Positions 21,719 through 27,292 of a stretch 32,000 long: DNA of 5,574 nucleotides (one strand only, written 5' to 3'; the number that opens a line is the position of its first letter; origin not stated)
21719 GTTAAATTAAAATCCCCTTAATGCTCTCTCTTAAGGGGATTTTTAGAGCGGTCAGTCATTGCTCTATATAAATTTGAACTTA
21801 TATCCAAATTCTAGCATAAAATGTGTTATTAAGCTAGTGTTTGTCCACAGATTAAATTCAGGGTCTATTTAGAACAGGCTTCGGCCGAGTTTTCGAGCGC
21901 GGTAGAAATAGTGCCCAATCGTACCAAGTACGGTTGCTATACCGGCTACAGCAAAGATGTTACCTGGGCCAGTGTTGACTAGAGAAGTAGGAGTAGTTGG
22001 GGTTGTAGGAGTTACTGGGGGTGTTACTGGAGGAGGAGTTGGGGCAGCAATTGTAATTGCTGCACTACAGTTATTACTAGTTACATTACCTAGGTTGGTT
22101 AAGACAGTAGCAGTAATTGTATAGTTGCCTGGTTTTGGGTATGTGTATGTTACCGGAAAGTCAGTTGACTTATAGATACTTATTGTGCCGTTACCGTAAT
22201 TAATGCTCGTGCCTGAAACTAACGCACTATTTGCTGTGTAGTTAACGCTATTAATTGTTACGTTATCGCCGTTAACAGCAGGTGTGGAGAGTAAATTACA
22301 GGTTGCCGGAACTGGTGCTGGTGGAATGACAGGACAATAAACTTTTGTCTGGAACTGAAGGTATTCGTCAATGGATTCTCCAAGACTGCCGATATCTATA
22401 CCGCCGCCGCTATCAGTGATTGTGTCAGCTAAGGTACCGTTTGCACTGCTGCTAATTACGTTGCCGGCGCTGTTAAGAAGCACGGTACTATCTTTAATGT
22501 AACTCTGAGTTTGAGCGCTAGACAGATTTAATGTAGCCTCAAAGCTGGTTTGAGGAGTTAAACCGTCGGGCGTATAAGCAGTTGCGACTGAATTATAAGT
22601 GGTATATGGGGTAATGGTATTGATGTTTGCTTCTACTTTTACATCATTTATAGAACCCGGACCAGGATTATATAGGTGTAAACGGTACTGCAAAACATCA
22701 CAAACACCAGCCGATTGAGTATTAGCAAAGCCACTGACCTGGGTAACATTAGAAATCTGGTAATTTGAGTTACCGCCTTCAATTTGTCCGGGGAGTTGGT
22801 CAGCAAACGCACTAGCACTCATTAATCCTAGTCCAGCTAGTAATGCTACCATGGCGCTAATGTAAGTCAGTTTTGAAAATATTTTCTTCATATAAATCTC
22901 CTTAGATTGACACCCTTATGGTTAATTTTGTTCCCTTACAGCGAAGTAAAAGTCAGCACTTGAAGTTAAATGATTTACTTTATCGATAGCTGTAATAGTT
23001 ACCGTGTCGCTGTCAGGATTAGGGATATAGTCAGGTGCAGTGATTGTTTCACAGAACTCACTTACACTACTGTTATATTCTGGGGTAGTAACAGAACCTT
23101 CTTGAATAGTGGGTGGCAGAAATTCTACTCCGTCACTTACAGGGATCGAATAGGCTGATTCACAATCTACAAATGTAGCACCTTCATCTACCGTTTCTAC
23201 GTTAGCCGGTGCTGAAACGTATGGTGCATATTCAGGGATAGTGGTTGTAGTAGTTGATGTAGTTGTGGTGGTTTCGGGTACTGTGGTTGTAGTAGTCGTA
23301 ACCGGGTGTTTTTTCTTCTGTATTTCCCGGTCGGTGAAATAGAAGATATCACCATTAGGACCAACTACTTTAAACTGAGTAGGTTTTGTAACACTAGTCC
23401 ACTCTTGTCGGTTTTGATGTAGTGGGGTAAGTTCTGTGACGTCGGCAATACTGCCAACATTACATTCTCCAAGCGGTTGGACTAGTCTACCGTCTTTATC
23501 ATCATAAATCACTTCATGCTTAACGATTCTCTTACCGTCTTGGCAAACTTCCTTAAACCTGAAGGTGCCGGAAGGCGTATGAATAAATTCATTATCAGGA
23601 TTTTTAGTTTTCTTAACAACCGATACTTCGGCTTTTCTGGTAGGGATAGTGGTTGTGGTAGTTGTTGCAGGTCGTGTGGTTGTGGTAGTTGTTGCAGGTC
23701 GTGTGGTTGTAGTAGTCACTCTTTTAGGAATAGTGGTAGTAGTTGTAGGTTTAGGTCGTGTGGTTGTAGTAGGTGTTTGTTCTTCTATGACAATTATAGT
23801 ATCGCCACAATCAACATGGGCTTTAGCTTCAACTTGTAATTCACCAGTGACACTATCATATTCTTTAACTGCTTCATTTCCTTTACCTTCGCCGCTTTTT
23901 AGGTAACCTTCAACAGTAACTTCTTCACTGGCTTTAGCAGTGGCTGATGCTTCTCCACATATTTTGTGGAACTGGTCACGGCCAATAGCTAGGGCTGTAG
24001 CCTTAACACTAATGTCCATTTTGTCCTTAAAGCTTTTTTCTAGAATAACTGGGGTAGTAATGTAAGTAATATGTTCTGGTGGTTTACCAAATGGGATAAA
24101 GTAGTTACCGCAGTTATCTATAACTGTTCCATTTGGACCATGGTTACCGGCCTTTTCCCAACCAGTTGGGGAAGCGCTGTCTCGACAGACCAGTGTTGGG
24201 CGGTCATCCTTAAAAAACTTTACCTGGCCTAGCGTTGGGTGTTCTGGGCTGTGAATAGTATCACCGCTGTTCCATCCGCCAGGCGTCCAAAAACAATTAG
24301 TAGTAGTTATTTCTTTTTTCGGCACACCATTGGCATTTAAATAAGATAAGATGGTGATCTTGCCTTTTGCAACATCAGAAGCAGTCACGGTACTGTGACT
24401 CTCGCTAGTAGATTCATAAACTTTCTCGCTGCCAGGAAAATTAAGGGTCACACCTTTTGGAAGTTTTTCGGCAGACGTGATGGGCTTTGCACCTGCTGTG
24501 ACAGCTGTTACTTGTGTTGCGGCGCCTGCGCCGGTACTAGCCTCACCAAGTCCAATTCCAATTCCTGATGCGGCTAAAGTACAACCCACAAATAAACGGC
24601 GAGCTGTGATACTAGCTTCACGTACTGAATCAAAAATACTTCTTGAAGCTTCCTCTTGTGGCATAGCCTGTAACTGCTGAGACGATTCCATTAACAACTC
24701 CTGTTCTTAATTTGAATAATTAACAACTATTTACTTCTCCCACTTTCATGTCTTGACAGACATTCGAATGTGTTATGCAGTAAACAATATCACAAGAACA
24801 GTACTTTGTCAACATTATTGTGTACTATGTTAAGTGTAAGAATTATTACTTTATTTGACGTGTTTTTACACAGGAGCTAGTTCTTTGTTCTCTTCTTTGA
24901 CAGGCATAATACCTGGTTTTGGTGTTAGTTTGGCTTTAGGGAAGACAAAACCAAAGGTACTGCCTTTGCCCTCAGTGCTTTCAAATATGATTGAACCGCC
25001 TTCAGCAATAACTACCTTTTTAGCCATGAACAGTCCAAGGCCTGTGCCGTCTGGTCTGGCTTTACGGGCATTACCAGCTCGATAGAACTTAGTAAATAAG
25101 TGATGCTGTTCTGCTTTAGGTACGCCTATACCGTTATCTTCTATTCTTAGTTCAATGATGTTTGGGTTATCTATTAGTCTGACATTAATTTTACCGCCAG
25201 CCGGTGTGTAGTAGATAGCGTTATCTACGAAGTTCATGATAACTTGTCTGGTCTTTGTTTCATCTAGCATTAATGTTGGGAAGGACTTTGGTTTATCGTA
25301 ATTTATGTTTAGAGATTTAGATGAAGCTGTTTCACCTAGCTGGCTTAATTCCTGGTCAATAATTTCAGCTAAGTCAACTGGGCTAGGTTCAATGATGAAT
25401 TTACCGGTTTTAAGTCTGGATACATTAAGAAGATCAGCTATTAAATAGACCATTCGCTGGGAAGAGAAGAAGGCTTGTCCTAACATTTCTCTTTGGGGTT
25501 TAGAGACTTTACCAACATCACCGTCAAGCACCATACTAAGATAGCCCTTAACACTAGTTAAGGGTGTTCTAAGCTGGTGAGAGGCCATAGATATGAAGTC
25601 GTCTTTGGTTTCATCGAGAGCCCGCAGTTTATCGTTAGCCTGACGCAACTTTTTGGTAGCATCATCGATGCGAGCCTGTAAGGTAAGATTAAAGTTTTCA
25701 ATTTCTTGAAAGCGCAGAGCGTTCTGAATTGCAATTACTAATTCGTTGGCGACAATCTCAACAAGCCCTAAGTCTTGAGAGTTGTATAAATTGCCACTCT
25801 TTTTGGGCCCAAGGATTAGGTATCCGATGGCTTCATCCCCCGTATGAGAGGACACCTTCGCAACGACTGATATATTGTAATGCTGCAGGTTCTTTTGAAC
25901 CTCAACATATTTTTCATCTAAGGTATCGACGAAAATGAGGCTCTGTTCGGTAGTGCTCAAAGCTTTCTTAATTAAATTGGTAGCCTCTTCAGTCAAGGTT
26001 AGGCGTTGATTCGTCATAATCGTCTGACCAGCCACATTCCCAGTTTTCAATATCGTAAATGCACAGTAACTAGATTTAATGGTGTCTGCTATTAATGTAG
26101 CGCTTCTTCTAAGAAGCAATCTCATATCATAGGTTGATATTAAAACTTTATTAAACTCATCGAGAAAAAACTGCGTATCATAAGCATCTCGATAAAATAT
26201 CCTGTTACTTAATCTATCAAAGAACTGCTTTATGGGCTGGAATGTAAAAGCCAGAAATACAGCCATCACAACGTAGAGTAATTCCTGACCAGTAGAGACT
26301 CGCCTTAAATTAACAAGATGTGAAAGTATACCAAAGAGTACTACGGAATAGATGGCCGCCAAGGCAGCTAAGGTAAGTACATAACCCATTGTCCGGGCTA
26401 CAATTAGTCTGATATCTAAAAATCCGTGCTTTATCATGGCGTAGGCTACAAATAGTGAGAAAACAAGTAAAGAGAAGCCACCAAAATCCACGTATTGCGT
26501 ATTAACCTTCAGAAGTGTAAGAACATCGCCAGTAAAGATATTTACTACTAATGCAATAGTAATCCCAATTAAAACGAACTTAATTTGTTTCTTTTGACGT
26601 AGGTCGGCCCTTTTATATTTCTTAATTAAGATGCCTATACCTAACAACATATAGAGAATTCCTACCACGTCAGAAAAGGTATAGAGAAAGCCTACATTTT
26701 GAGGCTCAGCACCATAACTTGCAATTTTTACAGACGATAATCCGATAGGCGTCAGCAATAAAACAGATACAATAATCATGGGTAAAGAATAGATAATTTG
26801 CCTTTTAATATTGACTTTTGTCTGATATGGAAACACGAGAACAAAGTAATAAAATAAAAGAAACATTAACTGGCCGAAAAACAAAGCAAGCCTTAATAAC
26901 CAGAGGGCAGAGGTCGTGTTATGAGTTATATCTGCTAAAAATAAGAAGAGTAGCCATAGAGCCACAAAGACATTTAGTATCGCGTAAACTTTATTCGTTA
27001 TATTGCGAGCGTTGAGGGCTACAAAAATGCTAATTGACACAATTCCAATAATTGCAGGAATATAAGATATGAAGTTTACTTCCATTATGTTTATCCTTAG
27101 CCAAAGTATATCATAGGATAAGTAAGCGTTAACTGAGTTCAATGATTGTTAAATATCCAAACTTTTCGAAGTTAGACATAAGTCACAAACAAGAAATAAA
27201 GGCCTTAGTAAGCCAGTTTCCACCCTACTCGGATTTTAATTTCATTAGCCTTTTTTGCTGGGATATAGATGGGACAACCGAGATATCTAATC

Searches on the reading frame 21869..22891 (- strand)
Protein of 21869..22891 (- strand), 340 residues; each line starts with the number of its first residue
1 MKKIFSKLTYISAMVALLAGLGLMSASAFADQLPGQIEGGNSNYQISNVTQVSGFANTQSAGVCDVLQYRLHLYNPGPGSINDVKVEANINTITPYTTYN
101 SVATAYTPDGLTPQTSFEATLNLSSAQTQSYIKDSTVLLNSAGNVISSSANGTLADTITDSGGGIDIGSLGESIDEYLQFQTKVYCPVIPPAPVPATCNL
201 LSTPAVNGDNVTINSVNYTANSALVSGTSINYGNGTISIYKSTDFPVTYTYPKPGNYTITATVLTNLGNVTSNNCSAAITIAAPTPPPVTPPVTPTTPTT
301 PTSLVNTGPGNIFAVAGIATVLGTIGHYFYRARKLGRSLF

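Call 17: search_protein_families(library=pfam, proteins=[window:21869-22891:-], max_evalue=0.001)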
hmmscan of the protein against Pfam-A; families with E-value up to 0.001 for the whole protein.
window:21869-22891:- (340 aa): 2 families
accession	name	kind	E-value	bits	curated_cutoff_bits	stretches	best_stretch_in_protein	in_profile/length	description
PF00801.26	PKD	-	4.6e-06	27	23.5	1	202-272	8-74/80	PKD domain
PF18911.6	PKD_4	-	0.0003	21.2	27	1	210-274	19-78/85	PKD domain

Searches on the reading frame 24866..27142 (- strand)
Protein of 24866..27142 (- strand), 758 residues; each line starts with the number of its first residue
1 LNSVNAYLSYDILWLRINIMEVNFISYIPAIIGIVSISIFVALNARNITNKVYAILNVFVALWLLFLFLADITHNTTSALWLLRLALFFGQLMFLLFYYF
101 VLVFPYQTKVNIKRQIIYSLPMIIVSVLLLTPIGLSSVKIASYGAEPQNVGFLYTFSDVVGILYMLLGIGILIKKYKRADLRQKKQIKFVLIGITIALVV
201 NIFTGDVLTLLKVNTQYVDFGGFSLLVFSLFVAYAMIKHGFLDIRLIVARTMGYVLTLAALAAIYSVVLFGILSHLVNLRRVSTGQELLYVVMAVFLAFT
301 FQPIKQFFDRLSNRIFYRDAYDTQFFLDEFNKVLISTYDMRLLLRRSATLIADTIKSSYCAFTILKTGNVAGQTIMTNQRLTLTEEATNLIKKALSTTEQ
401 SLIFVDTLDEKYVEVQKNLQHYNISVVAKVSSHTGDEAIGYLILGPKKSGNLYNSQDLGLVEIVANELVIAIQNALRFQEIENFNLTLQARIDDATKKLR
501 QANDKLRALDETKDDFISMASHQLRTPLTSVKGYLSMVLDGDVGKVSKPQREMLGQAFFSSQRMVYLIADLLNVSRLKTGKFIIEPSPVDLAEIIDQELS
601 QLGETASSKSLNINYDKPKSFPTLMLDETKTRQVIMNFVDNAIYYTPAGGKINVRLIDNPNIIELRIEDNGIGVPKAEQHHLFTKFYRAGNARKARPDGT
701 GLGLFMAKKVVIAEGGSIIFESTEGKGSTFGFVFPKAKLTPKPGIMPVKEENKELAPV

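Call 47: search_protein_families(library=pfam, proteins=[window:24866-27142:-], max_evalue=0.001)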
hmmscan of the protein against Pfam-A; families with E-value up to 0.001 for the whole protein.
window:24866-27142:- (758 aa): 3 families
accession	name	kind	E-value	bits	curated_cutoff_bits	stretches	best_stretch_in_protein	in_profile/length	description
PF02518.31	HATPase_c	-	6.2e-25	88.2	26.4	1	627-737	2-110/111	Histidine kinase-, DNA gyrase B-, and HSP90-like ATPase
PF00512.31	HisKA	-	9e-15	54.9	26.9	1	513-580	2-66/66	His Kinase A (phospho-acceptor) domain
PF16927.11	HisKA_7TM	-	6.8e-13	49.4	28.6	1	32-244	5-222/224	N-terminal 7TM region of histidine kinase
